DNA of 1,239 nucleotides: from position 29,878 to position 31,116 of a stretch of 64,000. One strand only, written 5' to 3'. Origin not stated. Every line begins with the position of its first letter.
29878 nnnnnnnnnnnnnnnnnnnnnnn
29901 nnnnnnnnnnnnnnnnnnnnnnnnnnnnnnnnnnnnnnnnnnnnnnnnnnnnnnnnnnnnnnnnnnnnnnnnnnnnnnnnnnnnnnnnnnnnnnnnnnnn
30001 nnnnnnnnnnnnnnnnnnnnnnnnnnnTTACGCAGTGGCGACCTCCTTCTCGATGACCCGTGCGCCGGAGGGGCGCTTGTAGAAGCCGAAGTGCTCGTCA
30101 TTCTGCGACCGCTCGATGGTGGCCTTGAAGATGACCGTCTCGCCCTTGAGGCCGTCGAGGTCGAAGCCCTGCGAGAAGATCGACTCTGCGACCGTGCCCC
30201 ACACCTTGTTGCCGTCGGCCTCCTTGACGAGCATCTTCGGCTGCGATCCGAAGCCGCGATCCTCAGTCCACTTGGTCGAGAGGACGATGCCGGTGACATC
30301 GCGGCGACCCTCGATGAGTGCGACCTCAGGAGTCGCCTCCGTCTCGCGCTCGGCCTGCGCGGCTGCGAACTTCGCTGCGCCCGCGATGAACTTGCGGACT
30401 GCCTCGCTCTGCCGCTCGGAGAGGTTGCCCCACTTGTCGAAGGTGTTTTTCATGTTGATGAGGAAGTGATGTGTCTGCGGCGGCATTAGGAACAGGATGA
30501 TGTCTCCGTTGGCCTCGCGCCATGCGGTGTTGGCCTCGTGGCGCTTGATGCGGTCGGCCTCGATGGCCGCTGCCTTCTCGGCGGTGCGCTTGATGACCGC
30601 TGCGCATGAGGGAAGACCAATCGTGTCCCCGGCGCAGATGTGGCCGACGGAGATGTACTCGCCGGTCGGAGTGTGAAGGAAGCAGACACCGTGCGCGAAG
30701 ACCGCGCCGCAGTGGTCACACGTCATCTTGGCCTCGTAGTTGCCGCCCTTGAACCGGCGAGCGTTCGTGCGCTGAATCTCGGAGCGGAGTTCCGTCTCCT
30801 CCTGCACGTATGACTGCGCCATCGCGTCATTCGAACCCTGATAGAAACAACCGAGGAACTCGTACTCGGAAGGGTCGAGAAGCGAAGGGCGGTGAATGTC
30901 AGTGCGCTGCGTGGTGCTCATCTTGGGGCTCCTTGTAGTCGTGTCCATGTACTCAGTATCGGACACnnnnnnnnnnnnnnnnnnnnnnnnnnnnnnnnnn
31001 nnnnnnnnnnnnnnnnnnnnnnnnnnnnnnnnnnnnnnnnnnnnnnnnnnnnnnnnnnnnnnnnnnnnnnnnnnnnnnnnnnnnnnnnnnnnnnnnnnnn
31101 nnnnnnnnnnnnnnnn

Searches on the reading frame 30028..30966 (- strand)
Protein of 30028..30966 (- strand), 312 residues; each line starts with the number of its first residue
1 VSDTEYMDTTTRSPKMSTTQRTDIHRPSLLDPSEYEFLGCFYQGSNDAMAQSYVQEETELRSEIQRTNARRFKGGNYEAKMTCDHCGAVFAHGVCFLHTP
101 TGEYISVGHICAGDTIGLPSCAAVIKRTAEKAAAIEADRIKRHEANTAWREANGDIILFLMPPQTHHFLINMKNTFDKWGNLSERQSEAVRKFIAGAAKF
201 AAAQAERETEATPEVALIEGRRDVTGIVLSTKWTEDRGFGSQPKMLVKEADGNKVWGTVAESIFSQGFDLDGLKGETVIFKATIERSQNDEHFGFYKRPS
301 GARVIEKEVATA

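Call 8: search_protein_families(library=phrogs, proteins=[window:30028-30966:-], max_evalue=0.001)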
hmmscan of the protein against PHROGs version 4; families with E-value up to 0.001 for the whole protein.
window:30028-30966:- (312 aa): 5 families
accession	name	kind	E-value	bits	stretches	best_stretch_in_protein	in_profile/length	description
phrog_4265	-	unknown function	2.3e-15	58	1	166-300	137-275/280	-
phrog_18425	-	unknown function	1e-14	55.7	1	186-306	27-134/137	-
phrog_4750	-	unknown function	3.5e-13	50.5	1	208-305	169-258/260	-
phrog_4046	-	unknown function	3e-09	37.8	1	61-212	27-173/301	-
phrog_27218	-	unknown function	3.8e-05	24.6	1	164-290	60-176/192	-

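Call 9: search_protein_families(library=pfam, proteins=[window:30028-30966:-], max_evalue=0.001)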
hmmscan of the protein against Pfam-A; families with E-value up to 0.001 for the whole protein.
window:30028-30966:- (312 aa): 0 families

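Call 13: search_dna_similar(query=window:30028-30948:-, collection=phages, mode=protein, max_rows=30)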
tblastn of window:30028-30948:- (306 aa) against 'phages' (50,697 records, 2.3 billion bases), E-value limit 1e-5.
Records with a match: 138; places in all: 138; records where one place covers at least 80% of the query: 0.
Best place of each record, by identity: <60% 138.
By first word of the organism name: Microbacterium 124; Arthrobacter 8; Pseudomonas 2; Alteromonas 2; Micrococcus 1; Glutamicibacter 1.
By host as written in the record: Microbacterium foliorum NRRL B-24224 SEA 60; Microbacterium foliorum NRRL B-24224 49; Microbacterium foliorum NRRL B-24224-SEA 7; Arthrobacter globiformis B-2979 4; Arthrobacter globiformis NRRL B-2979 SEA 3; - 2; Pseudomonas putida PpG1 2; Microbacterium paraoxydans NWU1 2; and 8 more.
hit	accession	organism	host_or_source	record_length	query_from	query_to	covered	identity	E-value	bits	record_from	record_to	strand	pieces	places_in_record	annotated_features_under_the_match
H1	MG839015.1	Microbacterium phage Aubergine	Microbacterium foliorum NRRL B-24224 SEA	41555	79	294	71%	27.5%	2e-10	67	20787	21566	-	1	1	30: hypothetical protein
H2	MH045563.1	Microbacterium phage Robinson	Microbacterium foliorum NRRL B-24224-SEA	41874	79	294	71%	27.5%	5e-10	66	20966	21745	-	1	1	31: hypothetical protein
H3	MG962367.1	Microbacterium phage Gelo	Microbacterium foliorum NRRL B-24224 SEA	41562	79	294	71%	27.5%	6e-10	66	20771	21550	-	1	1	30: hypothetical protein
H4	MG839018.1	Microbacterium phage Espinosa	Microbacterium foliorum NRRL B-24224 SEA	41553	79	294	71%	27.5%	6e-10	66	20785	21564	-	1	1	30: hypothetical protein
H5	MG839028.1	Microbacterium phage Tenda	Microbacterium foliorum NRRL B-24224 SEA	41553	79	294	71%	27.5%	6e-10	66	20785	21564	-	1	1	30: hypothetical protein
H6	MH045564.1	Microbacterium phage TeddyBear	Microbacterium foliorum NRRL B-24224-SEA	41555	79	294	71%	27.5%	6e-10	66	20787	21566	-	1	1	30: hypothetical protein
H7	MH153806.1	Microbacterium phage Oats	Microbacterium foliorum NRRL B-24224 SEA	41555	79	294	71%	27.5%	6e-10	66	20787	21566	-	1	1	30: hypothetical protein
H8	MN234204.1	Microbacterium phage ManRay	Microbacterium foliorum NRRL B-24224 SEA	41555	79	294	71%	27.5%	6e-10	66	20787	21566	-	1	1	30: hypothetical protein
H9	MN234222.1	Microbacterium phage Christoph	Microbacterium foliorum NRRL B-24224 SEA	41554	79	294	71%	27.5%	6e-10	66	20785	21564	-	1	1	30: hypothetical protein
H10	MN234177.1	Microbacterium phage Gershwin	Microbacterium foliorum NRRL B-24224 SEA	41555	79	294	71%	27.5%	6e-10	66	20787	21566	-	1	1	30: hypothetical protein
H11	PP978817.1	Microbacterium phage Asta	Microbacterium foliorum NRRL B-24224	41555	79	294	71%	27.5%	6e-10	66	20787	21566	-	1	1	30: hypothetical protein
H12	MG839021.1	Microbacterium phage Knox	Microbacterium foliorum NRRL B-24224 SEA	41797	79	294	71%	27.5%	7e-10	66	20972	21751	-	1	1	31: hypothetical protein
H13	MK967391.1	Microbacterium phage BonesMcCoy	Microbacterium foliorum NRRL B-24224 SEA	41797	79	294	71%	27.5%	7e-10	66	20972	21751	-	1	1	31: hypothetical protein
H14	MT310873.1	Microbacterium phage Convict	Microbacterium foliorum NRRL B-24224 SEA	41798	79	294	71%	27.5%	7e-10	66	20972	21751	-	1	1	31: hypothetical protein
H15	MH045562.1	Microbacterium phage Raptor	Microbacterium foliorum NRRL B-24224-SEA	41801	79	294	71%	27.5%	7e-10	66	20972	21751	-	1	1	31: hypothetical protein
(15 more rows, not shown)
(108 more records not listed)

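Call 19: find_related_loci(query=window:30028-30948:-, collection=viral_contigs, flank=3000)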
Query window:30028-30948:- (306 aa) in viral_contigs; peptide patterns used: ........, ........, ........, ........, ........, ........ (x = any residue, [..] = any of these).
1 stretches matched a pattern; 1 encode a relative of the query (tblastn E <= 1e-3); 1 distinct loci.
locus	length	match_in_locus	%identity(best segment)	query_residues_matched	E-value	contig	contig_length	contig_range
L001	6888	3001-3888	50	13-302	9e-89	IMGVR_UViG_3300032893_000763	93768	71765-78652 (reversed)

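Call 35: find_homologous_proteins(query=window:30028-30948:-, max_evalue=1e-10)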
Query window:30028-30948:- (306 aa): 76 proteins with E <= 1e-10 among 1534 candidates.
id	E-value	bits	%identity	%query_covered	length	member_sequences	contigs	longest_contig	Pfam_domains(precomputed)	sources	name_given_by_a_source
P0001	9.8e-171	585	100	85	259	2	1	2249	-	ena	-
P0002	1.1e-169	581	79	100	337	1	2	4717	-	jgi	jgi:hypothetical protein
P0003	2.2e-104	367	56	94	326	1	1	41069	-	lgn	-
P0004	1.9e-98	348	56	96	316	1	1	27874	-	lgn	-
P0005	6.5e-92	326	53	93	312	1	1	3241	-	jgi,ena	-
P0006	4.1e-86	307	52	95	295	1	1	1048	-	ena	-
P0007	3.3e-85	304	50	95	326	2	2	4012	-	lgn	-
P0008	5.6e-84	300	51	95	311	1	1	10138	-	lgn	-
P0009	8.7e-84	299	51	97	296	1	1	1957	-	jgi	jgi:hypothetical protein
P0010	4.8e-83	297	47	96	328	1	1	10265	-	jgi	jgi:hypothetical protein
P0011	1.1e-81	293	51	93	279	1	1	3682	-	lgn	-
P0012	5.3e-81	290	50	95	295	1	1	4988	-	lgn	-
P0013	7.8e-81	290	50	95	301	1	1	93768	-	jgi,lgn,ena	-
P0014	2.7e-80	288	48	94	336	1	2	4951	-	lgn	-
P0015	1.5e-77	279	48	95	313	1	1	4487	-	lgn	-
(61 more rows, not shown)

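Call 37: find_related_loci(query=A1, collection=metagenome_contigs, flank=6000)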
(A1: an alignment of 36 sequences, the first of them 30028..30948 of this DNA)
Query A1 (306 aa) in metagenome_contigs; peptide patterns used: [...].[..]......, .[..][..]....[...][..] (x = any residue, [..] = any of these).
549 stretches matched a pattern; 149 encode a relative of the query (tblastn E <= 1e-3); the best 80 are kept; 80 distinct loci.
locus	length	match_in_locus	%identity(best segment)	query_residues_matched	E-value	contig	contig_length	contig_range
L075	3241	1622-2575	53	1-300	2e-108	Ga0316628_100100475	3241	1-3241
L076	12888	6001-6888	50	13-302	5e-87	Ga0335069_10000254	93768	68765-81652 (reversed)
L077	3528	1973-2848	44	4-302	2e-74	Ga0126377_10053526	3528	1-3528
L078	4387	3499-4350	47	15-298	5e-74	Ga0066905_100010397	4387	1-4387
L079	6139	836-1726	44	6-299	3e-72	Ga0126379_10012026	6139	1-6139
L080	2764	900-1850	41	1-304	8e-73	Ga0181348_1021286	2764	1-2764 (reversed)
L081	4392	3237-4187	41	1-304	8e-72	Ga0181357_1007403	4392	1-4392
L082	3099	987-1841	44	15-299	4e-70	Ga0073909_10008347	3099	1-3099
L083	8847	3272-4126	43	15-299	7e-69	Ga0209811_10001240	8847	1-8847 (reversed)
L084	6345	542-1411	40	15-300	8e-69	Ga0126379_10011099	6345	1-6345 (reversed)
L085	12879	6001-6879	42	2-302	4e-68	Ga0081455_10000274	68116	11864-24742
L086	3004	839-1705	42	4-299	2e-65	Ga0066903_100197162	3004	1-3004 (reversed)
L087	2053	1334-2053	44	6-239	1e-51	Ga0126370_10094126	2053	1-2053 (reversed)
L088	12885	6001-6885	38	5-299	1e-50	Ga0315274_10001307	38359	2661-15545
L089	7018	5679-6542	38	8-304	3e-48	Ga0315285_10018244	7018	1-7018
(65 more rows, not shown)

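Call 52: search_protein_families(library=ncbifam, proteins=[window:30028-30948:-], max_evalue=0.001)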
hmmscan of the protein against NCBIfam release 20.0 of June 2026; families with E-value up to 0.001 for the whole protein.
window:30028-30948:- (306 aa): 0 families

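Call 58: find_encoding_contigs(protein=P0002, flank=5000, max_places=3)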
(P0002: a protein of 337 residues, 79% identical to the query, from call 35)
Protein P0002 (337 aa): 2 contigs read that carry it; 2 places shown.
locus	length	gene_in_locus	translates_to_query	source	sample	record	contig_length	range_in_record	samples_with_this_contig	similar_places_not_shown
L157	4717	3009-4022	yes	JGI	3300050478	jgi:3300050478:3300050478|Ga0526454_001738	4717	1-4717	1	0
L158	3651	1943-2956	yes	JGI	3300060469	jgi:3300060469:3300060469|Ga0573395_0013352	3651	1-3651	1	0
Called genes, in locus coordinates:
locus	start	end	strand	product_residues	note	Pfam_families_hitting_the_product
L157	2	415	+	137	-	?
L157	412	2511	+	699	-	PF00004:AAA, PF17862:AAA_lid_3 (weak), PF01434:Peptidase_M41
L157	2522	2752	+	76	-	-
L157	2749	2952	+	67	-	-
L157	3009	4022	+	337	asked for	-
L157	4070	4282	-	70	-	-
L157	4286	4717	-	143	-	?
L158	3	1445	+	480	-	?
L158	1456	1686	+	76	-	-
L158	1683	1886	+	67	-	-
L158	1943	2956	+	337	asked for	-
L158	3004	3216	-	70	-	-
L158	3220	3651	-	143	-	?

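Call 59: find_encoding_contigs(protein=P0003, flank=10000, max_places=2)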
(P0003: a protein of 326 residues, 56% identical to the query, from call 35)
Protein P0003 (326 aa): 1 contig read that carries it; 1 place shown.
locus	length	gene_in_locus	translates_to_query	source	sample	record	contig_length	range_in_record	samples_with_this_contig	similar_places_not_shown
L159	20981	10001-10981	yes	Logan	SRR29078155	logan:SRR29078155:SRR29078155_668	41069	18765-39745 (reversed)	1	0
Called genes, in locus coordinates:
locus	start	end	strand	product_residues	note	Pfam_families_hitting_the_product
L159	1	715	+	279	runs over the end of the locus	-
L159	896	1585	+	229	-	-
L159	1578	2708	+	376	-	-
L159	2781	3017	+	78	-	-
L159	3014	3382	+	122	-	PF20274:cREC_REC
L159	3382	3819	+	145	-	-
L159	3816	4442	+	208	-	PF00227:Proteasome (faint)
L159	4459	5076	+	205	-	PF00589:Phage_integrase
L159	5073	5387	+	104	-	-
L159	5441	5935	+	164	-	-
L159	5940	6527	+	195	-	-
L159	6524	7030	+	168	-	-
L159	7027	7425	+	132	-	-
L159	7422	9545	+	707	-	PF00004:AAA, PF17862:AAA_lid_3 (weak), PF01434:Peptidase_M41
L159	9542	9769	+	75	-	-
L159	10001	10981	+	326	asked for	-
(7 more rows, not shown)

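Call 60: find_encoding_contigs(protein=P0004, flank=10000, max_places=2)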
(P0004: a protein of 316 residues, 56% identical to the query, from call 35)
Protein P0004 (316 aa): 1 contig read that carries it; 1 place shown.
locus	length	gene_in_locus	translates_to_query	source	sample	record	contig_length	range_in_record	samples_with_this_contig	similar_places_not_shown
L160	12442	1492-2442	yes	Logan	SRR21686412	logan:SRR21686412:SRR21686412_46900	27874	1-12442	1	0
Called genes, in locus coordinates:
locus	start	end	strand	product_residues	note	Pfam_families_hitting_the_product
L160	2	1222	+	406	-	?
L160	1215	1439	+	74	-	-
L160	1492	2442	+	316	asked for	-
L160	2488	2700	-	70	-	-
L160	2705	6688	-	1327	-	PF03496:ADPrib_exo_Tox (weak)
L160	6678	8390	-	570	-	PF04860:Phage_portal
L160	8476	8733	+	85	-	-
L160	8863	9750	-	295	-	-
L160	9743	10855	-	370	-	PF00534:Glycos_transf_1, PF13692:Glyco_trans_1_4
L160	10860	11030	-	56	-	-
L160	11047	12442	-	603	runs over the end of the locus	-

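Call 85: predict_structure(alignment_id=A1)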
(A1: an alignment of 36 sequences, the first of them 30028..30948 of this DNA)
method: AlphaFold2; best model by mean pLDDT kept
length: 306 residues; sequences in the alignment: 36
mean_pLDDT: 93.1   pTM: 0.69
mean pLDDT of the five models: 93.1, 92.6, 92.4, 91.1, 90.7
residues with pLDDT >= 90: 260; 70-90: 26; 50-70: 18; < 50: 2
segments of 3 or more residues with pLDDT < 50: none
pLDDT, mean of each block of 10 residues (from residue 1): 65 70 90 98 97 97 90 95 97 96 96 96 97 97 98 96 98 97 98 94 88 97 96 94 97 96 95 98 97 95 57
secondary structure, 60 per line:
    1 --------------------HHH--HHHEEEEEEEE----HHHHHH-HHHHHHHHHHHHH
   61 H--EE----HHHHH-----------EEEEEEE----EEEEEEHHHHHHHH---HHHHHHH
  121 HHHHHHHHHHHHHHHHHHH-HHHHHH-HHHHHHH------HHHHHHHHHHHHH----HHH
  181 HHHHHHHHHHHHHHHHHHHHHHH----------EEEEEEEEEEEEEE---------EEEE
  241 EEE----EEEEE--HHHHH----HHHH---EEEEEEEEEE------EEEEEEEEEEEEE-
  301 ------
elements in order: E29-36 H41-46 H48-61 H70-74 E86-92 E97-102 H103-110 H114-139 H141-146 H148-154 H161-173 H178-203 E214-227 E237-243 E248-252 H255-259 H264-267 E271-280 E287-299

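Call 88: fold_search(model_id=the predicted structure, library=pdb)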
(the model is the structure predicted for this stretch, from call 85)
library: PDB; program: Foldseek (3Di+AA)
matches with E <= 10: 1054; with E <= 0.001: 2
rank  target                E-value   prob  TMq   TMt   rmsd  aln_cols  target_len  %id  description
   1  4ql5_B                7.0e-04  1.00  0.14  0.49   6.0        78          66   19  Crystal structure of translation initiation factor IF-1 from Streptococcus pneumoniae TIGR4 (released 2014-07-02)
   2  9dei_I                8.8e-04  0.97  0.17  0.26  14.7       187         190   11  Trypanosoma brucei mitochondrial RNA-editing catalytic complex 1, U-deletion (RECC1) (released 2026-01-21)
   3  4ql5_A                1.5e-03  1.00  0.16  0.61   5.3        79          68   19  Crystal structure of translation initiation factor IF-1 from Streptococcus pneumoniae TIGR4 (released 2014-07-02)
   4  8aa9_B                1.8e-03  0.96  0.18  0.28  15.8       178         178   15  Crystal structure of the Rpa1 AROD-OB-1 domains (released 2023-05-03)
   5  9dei_P                3.2e-03  0.99  0.17  0.39   9.4       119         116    9  Trypanosoma brucei mitochondrial RNA-editing catalytic complex 1, U-deletion (RECC1) (released 2026-01-21)
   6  9jkl                  3.4e-03  1.00  0.18  0.12   6.8       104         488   14  LYSYL-TRNA SYNTHETASE(LysRS) COMPLEXED WITH LYSINE (released 2025-09-10)
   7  6kcn_C                3.4e-03  0.99  0.19  0.12  10.2       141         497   13  Crystal structure of plasmodium lysyl-tRNA synthetase in complex with a cladosporin derivative 4 (released 2020-04-08)
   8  6ka6_B                3.6e-03  1.00  0.20  0.13   6.9       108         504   10  Crystal structure of plasmodium lysyl-tRNA synthetase in complex with a cladosporin derivative 1 (released 2020-04-08)
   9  2n3s_MODEL_1_A        4.0e-03  1.00  0.16  0.54   6.1        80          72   15  NMR Assignments and structure of Translation initiation factor IF-1 from Burkholderia thailandensis E264. (released 2015-06-24)
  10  6l3y_A                4.0e-03  1.00  0.20  0.13   7.4       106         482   13  Crystal Structure of Lysyl-tRNA Synthetase from Plasmodium falciparum complexed with L-lysine and Clado-C (released 2021-05-19)
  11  5hgq_D                4.0e-03  1.00  0.18  0.12   8.6       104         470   14  Loa loa Lysyl-tRNA synthetase in complex with Cladosporin. (released 2016-10-26)
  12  4ex5_A                4.2e-03  1.00  0.19  0.13   4.0        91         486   12  Crystal structure of lysyl-tRNA synthetase LysRS from Burkholderia thailandensis bound to lysine (released 2012-05-09)
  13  6hcv_A                4.2e-03  1.00  0.19  0.13   7.9       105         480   11  Crystal Structure of Lysyl-tRNA Synthetase from Plasmodium falciparum complexed with a chromone ligand (released 2019-04-03)
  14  8aa9_A                4.2e-03  0.94  0.19  0.30  15.2       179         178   15  Crystal structure of the Rpa1 AROD-OB-1 domains (released 2023-05-03)
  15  3i4o_A                4.5e-03  1.00  0.15  0.52   4.9        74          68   16  Crystal Structure of Translation Initiation Factor 1 from Mycobacterium tuberculosis (released 2010-02-23)
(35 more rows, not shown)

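Call 89: fold_search(model_id=the predicted structure, library=viral)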
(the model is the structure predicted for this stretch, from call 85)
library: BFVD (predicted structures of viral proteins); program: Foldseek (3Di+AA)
matches with E <= 10: 983; with E <= 0.001: 37
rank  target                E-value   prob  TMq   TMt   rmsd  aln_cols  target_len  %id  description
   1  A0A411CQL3            1.2e-13  1.00  0.37  0.39  15.2       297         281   22  SsDNA binding protein [Arthrobacter phage Sonali]
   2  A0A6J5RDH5            2.2e-12  1.00  0.33  0.27  15.2       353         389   18  Uncharacterized protein [uncultured Caudovirales phage]
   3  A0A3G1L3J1            9.6e-12  1.00  0.44  0.69   4.3       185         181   23  Uncharacterized protein [Synechococcus phage S-CBWM1]
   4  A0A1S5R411            4.4e-11  1.00  0.28  0.43   8.2       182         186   30  Uncharacterized protein [Pseudomonas phage pf16]
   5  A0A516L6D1            7.4e-11  1.00  0.34  0.32   9.9       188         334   28  (no name in the UniProt tables at hand)
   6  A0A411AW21            5.3e-10  1.00  0.31  0.37   5.3       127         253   26  Uncharacterized protein [Pantoea phage vB_PagM_LIET2]
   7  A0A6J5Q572            5.3e-10  1.00  0.31  0.36   6.0       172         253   19  Uncharacterized protein [uncultured Caudovirales phage]
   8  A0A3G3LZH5            1.1e-09  1.00  0.30  0.48  10.9       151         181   27  SsDNA binding protein [Brevibacterium phage Cantare]
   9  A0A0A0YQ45            2.9e-09  1.00  0.29  0.66   5.0       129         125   24  Uncharacterized protein [Citrobacter phage Moon]
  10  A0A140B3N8            2.3e-08  1.00  0.35  0.29  10.2       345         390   14  (no name in the UniProt tables at hand)
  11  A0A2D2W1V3            3.3e-08  1.00  0.27  0.32  14.6       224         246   17  (no name in the UniProt tables at hand)
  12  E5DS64                5.6e-08  1.00  0.25  0.28  14.1       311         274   13  Uncharacterized protein [Aeromonas phage 65]
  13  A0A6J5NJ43            7.5e-08  1.00  0.30  0.37   5.4       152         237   27  Uncharacterized protein [uncultured Caudovirales phage]
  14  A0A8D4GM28            2.0e-07  1.00  0.29  0.24  18.2       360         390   13  (no name in the UniProt tables at hand)
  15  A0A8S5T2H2            5.1e-07  1.00  0.27  0.24  16.4       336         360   14  Uncharacterized protein [Myoviridae sp. ctqfO1]
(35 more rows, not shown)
